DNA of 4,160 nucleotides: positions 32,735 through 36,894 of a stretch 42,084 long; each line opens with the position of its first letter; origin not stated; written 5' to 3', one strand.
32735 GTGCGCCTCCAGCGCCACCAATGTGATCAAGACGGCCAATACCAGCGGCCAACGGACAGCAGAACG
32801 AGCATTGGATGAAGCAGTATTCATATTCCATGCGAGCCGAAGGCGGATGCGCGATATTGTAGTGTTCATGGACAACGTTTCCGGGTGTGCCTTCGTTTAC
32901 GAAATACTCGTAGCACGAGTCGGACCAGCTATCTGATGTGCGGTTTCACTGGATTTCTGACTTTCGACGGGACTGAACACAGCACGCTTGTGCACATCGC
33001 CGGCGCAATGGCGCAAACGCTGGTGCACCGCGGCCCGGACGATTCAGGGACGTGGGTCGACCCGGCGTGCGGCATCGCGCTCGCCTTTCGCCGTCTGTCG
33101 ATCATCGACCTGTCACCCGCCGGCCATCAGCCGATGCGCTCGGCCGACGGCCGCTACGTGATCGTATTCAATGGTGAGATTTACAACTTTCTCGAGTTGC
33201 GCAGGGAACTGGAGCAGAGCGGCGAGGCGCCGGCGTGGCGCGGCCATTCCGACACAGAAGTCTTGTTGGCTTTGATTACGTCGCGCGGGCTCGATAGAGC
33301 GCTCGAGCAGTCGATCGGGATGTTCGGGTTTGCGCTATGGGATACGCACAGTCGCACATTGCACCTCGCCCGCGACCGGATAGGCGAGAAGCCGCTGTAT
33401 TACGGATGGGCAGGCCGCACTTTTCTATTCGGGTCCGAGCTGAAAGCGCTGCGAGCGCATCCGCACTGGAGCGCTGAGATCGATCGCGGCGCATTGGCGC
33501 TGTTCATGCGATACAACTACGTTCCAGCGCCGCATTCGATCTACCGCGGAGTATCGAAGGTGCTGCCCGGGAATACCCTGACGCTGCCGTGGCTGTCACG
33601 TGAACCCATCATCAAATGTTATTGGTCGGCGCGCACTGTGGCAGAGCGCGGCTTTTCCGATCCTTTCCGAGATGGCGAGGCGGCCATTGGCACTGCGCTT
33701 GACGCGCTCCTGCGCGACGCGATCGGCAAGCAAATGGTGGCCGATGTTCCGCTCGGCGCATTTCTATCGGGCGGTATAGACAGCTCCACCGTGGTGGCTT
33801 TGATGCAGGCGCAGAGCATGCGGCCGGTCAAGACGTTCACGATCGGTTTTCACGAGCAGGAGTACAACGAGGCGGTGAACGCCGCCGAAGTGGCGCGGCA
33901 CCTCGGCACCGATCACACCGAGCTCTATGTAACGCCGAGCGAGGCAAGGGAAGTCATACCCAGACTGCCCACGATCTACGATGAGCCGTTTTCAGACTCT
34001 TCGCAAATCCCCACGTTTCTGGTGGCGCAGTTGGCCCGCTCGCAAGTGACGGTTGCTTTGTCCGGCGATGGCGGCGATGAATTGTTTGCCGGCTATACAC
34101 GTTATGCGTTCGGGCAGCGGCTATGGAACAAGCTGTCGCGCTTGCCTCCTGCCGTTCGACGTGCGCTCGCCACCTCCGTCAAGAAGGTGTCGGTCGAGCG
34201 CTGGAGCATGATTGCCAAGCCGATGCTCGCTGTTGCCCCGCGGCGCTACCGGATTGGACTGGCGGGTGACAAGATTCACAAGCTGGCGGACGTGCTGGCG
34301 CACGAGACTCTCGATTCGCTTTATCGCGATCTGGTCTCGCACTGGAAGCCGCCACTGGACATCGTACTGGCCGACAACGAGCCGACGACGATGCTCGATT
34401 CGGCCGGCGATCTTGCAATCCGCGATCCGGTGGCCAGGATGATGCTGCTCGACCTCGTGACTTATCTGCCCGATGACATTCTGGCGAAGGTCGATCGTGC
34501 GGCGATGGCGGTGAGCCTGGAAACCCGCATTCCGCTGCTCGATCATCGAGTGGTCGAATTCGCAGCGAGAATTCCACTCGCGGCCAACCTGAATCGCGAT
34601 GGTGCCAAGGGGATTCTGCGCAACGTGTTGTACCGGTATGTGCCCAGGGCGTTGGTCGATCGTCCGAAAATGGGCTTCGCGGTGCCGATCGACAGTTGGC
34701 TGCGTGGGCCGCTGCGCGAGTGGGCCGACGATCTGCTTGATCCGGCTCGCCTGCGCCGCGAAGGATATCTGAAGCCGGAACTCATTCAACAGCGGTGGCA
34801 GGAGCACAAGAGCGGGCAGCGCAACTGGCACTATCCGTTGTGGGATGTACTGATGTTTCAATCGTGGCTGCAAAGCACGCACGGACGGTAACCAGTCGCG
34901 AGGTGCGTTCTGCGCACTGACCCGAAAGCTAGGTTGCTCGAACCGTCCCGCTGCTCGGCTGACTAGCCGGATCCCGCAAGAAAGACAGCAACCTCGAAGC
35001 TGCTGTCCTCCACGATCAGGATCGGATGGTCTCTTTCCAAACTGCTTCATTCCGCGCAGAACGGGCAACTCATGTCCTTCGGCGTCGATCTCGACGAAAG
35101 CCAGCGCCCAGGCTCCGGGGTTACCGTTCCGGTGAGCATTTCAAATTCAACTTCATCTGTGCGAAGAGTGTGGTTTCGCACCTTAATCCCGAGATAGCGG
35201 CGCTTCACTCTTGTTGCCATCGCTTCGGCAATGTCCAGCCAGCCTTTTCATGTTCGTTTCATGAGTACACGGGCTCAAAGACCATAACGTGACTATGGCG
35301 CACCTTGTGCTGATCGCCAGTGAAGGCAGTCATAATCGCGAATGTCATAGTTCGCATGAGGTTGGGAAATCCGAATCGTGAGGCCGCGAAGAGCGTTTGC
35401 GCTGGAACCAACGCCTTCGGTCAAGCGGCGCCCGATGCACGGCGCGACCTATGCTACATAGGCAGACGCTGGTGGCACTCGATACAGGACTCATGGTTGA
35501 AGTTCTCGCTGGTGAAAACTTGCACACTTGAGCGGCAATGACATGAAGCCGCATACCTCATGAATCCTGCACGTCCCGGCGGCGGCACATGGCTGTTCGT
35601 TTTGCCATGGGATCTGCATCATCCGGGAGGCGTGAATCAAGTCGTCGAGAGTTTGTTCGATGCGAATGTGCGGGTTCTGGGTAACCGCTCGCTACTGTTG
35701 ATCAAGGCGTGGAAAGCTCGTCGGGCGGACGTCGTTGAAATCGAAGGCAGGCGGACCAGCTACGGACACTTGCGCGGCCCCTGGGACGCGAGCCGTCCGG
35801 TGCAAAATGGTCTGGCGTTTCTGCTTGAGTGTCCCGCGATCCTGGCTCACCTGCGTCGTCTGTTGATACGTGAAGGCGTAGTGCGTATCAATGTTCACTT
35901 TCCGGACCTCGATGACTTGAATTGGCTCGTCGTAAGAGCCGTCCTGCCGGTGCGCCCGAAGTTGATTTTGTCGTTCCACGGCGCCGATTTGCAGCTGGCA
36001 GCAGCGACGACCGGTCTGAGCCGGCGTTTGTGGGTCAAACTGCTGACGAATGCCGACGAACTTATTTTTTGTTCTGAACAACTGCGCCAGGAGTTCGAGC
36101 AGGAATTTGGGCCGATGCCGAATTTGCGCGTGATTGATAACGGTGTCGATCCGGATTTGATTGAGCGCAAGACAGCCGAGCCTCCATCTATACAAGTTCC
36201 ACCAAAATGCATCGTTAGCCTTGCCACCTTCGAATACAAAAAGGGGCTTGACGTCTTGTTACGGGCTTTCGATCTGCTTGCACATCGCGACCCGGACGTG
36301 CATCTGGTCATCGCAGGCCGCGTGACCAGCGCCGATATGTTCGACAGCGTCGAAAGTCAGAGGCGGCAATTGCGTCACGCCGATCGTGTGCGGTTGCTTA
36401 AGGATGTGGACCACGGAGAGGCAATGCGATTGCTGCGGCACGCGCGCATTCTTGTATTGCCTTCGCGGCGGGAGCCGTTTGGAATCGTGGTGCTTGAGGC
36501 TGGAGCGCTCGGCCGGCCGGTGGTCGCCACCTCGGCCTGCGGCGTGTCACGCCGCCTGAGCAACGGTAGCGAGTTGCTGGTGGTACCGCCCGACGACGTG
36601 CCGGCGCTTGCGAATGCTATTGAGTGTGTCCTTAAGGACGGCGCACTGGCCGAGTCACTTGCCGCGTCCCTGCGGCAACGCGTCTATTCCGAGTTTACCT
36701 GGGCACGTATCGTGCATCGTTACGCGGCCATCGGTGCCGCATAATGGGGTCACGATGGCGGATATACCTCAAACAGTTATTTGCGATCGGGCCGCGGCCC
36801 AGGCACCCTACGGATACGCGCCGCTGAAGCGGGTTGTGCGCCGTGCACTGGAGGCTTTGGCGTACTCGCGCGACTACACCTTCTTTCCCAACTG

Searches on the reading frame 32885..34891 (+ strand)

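Call 11: search_protein_families(library=pfam, proteins=[window:32885-34891:+], max_evalue=0.001)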
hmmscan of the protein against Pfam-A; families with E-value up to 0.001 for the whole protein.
window:32885-34891:+ (668 aa): 4 families
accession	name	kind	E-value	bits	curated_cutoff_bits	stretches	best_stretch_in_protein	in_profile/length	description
PF00733.27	Asn_synthase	-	3.1e-120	402.5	21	1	272-663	2-354/354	Asparagine synthase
PF13537.11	GATase_7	-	1e-41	142.2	25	1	69-190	2-122/123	Glutamine amidotransferase domain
PF13522.11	GATase_6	-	1.2e-40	139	27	1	51-185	1-130/130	Glutamine amidotransferase domain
PF06508.19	QueC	-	0.00012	22.1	22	1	293-349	5-60/210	Queuosine biosynthesis protein QueC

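Call 17: search_protein_families(library=ncbifam, proteins=[window:32885-34891:+], max_evalue=1e-8)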
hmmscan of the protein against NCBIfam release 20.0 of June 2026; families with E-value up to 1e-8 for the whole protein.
window:32885-34891:+ (668 aa): 6 families
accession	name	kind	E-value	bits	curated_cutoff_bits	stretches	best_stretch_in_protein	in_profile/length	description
TIGR03108.1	eps_aminotran_1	hypoth_equivalog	5.1e-167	557.3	816.9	1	18-664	1-627/628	XrtA/PEP-CTERM system amidotransferase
TIGR01536.1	asn_synth_AEB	equivalog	2.7e-136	455.6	267.1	1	19-598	1-517/517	asparagine synthase (glutamine-hydrolyzing)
TIGR03104.1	trio_amidotrans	equivalog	9.6e-108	360.9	570.1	2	18-407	1-383/589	N-acetylglutaminylglutamine amidotransferase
NF006949.0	PRK09431.1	equivalog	3.2e-77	260.3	499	3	18-192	1-168/554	asparagine synthase B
NF033535.1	lass_lactam_cya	exception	7.3e-51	173.5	525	2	18-436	1-414/668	lasso peptide isopeptide bond-forming cyclase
NF033561.1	macrolact_Ik_Al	subfamily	2e-16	59.7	300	1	154-666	88-559/561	albusnodin/ikarugamycin family macrolactam cyclase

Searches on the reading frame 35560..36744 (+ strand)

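Call 11: search_protein_families(library=pfam, proteins=[window:35560-36744:+], max_evalue=0.001)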
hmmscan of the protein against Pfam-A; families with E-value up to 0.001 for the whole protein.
window:35560-36744:+ (394 aa): 6 families
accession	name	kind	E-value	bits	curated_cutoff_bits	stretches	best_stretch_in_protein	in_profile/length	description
PF00534.26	Glycos_transf_1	-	5.5e-33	114.4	26.4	1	211-369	11-167/172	Glycosyl transferases group 1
PF13692.12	Glyco_trans_1_4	-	5.2e-29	101.8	27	1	217-360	3-142/142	Glycosyl transferases group 1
PF20706.3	GT4-conflict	-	8.5e-21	74.8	26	1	157-386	139-383/385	Family 4 Glycosyltransferase in conflict systems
PF13439.12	Glyco_transf_4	-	1.5e-10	41.8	28.5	1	46-199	24-169/170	Glycosyltransferase Family 4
PF13524.12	Glyco_trans_1_2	-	6.3e-09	36.4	25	1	243-388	11-142/144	Glycosyl transferase-like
PF13579.12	Glyco_trans_4_4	-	2.5e-08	34.9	29.7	1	44-195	7-158/158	Glycosyl transferase 4-like domain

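Call 17: search_protein_families(library=ncbifam, proteins=[window:35560-36744:+], max_evalue=1e-8)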
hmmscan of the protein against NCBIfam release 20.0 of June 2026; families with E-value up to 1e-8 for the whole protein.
window:35560-36744:+ (394 aa): 18 families
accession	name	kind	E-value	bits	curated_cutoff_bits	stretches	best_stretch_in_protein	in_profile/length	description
NF041876.1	EPS_EpsE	equivalog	2.2e-34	119.3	400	1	165-382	162-383/389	exopolysaccharide biosynthesis GT4 family glycosyltransferase EpsE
TIGR04047.1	MSMEG_0565_glyc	hypoth_equivalog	3.9e-23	82.1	259.85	1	162-386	136-365/373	MSMEG_0565 family glycosyltransferase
TIGR03999.1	thiol_BshA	equivalog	1.8e-22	79.8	273.7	1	133-391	114-369/375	N-acetyl-alpha-D-glucosaminyl L-malate synthase BshA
TIGR03449.1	mycothiol_MshA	equivalog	1.1e-19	70.7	462.5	1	160-387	160-395/406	D-inositol-3-phosphate glycosyltransferase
TIGR02149.1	glgA_Coryne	subfamily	5.2e-19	68.6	302.4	1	163-387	143-382/391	glycogen synthase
TIGR03088.1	stp2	hypoth_equivalog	2.8e-18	66.1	409.05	1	167-391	139-369/374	TIGR03088 family PEP-CTERM/XrtA system glycosyltransferase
NF038295.1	EPS_HpsP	equivalog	2.4e-17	63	550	1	162-387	152-379/388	hormogonium polysaccharide biosynthesis glycosyltransferase HpsP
TIGR04063.1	stp3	hypoth_equivalog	2.8e-17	62.7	442.05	1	153-391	146-391/397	TIGR04063 family PEP-CTERM/XrtA system glycosyltransferase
NF046085.1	XrtY_assoc_Gly1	equivalog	2.8e-15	56.1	400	1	188-390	183-379/387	XrtY-associated glycosyltransferase XYAG1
NF041010.1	glycosy_Agl16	equivalog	5e-14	51.9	575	1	161-388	130-344/352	glycosylation protein Agl16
NF047684.1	TeichurnBiosyTuaC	equivalog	1.2e-13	50.8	550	1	135-381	135-375/391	teichuronic acid biosynthesis protein TuaC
NF038229.1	Glyco4_Geo_Pelo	equivalog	2.3e-12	46.6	400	1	140-390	87-331/338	GPMC system family 4 glycosyltransferase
NF012028.0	PRK15484.1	subfamily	2.6e-12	46.5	618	1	163-389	138-372/380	lipopolysaccharide N-acetylglucosaminyltransferase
NF053787.1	GlcN_PG_synth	equivalog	1.4e-11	43.9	480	1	227-387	209-351/361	N-acetylglucosaminyl phosphatidylglycerol synthase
TIGR04157.1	glyco_rSAM_CFB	subfamily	2e-11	43.6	400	1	161-346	166-352/406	TIGR04157 family glycosyltransferase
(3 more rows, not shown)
